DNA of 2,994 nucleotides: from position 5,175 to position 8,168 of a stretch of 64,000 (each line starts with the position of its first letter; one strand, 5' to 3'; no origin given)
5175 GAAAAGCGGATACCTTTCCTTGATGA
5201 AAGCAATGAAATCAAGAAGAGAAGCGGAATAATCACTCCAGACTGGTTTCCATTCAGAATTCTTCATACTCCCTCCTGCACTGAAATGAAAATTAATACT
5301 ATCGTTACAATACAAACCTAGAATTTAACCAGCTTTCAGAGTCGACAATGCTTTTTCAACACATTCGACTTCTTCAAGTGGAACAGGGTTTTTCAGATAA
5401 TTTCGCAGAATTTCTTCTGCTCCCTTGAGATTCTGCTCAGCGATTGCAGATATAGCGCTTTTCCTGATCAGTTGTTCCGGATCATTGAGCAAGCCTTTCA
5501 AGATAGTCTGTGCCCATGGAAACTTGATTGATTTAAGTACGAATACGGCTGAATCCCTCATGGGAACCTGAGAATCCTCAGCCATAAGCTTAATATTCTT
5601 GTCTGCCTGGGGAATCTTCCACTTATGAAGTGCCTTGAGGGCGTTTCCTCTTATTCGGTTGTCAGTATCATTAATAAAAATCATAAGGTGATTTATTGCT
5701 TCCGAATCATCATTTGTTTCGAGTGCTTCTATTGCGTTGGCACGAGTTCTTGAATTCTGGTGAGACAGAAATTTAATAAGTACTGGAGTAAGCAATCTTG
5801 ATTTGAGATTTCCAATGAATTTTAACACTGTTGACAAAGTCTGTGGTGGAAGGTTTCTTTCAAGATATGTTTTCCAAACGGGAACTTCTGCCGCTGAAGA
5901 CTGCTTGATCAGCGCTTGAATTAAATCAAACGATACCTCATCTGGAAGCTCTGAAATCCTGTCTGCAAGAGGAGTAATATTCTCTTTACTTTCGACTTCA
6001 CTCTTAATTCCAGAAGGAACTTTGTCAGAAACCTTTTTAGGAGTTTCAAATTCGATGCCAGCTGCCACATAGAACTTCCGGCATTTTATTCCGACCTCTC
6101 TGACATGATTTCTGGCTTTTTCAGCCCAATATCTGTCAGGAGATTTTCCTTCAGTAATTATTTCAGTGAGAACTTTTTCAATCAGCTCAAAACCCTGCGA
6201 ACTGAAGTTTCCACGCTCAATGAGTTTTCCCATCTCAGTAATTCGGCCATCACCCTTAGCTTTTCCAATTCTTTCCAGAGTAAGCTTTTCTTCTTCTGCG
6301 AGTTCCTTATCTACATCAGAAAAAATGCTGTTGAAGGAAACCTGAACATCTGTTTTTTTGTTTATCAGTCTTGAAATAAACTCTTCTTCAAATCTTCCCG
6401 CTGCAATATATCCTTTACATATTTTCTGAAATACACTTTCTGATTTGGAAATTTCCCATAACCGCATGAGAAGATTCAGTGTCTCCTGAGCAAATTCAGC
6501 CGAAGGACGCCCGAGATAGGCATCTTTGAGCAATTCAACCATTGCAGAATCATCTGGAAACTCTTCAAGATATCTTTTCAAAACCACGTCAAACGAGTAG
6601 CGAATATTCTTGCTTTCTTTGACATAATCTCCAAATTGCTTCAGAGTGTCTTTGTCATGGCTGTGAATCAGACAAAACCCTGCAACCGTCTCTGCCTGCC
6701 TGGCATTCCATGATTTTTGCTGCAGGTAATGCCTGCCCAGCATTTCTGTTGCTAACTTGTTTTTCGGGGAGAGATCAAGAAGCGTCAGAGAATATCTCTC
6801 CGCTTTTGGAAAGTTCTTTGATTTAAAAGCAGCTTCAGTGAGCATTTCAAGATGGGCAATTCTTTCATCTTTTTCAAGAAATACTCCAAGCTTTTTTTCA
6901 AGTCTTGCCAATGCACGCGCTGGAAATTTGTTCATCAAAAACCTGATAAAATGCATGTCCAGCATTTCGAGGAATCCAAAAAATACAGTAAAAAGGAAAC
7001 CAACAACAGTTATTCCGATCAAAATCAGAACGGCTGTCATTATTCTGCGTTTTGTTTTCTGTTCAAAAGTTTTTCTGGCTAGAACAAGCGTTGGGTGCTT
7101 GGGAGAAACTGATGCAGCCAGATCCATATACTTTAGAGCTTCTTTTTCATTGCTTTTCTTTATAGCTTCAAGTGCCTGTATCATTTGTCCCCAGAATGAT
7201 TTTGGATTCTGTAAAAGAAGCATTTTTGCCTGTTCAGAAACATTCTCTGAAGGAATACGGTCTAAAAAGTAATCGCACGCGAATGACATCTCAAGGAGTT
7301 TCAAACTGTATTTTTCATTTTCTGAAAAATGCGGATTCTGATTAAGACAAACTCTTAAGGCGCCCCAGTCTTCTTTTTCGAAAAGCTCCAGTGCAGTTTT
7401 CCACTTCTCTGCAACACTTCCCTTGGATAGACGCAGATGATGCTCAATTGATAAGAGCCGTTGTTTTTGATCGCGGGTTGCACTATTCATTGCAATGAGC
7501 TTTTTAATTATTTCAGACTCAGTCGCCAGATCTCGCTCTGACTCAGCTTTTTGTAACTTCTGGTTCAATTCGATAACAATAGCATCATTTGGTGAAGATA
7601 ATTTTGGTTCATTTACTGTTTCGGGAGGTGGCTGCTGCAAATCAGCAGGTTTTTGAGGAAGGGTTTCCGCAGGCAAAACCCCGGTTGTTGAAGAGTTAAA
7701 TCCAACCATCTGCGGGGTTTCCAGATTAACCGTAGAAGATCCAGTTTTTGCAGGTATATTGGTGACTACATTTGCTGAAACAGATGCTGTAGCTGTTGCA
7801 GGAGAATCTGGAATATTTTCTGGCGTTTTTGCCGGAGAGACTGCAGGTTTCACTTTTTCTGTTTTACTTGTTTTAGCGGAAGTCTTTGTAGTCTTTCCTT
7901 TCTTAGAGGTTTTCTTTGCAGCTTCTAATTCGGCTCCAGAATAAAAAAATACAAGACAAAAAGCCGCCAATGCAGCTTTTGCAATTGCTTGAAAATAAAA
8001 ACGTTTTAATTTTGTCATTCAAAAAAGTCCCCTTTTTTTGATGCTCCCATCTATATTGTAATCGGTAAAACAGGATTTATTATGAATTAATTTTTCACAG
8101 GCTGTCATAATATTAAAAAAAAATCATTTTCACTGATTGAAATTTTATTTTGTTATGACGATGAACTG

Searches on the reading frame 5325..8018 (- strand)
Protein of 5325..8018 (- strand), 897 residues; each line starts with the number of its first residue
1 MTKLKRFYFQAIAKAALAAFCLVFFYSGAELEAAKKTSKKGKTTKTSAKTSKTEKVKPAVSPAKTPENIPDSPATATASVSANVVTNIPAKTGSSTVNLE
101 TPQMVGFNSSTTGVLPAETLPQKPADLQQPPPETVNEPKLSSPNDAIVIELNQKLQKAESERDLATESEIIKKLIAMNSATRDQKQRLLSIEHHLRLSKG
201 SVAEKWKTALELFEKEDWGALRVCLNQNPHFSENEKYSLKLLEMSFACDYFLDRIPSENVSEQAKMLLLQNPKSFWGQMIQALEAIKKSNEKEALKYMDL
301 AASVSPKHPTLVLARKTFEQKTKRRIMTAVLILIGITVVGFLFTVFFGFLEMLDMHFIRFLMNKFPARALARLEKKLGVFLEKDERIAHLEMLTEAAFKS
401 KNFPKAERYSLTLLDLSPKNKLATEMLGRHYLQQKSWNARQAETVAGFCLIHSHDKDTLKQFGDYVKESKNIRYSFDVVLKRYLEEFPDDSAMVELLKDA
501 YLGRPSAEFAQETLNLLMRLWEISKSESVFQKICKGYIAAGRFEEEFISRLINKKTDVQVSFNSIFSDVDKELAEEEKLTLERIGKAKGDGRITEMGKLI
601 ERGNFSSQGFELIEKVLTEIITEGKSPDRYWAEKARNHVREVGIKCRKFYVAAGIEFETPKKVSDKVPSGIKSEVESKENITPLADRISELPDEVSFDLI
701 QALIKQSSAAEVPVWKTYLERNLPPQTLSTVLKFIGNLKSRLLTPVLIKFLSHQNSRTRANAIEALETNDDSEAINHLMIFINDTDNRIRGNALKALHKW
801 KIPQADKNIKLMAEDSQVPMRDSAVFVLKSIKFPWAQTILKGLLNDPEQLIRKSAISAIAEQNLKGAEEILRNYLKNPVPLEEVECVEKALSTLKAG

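Call 10: search_protein_families(library=ncbifam, proteins=[window:5325-8018:-], max_evalue=0.00001)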
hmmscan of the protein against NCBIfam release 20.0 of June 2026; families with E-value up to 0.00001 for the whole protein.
window:5325-8018:- (897 aa): 1 family
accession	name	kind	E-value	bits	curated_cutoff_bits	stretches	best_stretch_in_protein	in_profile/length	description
NF045915.1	PhycobilmeDegNblB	equivalog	1.1e-09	38.1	300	0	735-818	123-206/214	phycobilisome degradation protein NblB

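Call 37: search_protein_families(library=pfam, proteins=[window:5325-8018:-], max_evalue=0.001)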
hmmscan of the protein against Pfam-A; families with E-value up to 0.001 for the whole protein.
window:5325-8018:- (897 aa): 2 families
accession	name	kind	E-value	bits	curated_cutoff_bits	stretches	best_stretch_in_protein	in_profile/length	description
PF13646.12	HEAT_2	-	1.2e-15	57.9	27.7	1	713-797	2-87/88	HEAT repeats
PF02985.28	HEAT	-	4.6e-09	36.1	23.5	0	840-860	5-25/31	HEAT repeat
